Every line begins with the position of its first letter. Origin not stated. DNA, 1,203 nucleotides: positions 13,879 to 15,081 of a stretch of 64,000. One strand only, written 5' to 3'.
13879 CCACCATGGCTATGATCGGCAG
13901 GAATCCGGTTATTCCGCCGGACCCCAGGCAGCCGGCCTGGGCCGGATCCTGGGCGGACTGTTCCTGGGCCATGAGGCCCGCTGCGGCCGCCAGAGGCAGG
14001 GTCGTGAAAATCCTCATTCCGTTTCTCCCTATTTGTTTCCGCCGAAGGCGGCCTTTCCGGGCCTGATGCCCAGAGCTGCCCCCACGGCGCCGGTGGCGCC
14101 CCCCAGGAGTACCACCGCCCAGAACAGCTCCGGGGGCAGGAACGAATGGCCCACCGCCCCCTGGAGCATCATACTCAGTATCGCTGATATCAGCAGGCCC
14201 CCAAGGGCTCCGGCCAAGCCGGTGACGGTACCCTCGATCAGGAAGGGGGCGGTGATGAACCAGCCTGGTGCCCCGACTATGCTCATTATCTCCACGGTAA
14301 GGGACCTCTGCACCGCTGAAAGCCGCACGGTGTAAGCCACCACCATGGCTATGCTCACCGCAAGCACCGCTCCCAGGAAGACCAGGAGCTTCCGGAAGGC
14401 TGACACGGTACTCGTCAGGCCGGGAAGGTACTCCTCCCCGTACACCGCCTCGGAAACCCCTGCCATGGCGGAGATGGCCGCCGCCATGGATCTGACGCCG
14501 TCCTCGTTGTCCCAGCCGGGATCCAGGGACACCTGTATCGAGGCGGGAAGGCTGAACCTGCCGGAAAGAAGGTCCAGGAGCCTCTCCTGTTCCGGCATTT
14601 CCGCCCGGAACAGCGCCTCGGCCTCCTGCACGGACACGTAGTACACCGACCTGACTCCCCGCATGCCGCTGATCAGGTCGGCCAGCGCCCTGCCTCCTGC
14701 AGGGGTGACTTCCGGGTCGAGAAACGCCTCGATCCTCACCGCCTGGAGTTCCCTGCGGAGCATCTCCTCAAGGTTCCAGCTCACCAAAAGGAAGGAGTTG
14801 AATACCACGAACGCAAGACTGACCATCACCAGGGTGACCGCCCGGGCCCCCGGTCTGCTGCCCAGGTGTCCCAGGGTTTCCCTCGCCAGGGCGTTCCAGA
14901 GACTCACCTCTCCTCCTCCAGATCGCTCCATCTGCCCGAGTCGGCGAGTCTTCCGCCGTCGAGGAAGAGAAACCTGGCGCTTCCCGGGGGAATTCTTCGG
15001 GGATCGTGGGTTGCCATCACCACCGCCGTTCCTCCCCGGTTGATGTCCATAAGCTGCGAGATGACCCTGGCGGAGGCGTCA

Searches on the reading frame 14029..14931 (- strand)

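Call 62: search_protein_families(library=pfam, proteins=[window:14029-14931:-], max_evalue=0.00001)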
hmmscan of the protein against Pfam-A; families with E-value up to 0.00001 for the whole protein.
window:14029-14931:- (300 aa): 2 families
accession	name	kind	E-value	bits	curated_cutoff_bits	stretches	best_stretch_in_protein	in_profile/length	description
PF18075.7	FtsX_ECD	-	3.3e-11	44.1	23.5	1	65-161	1-95/96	FtsX extracellular domain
PF02687.27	FtsX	-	6.7e-08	33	25.5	1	185-288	2-111/120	FtsX-like permease C-terminal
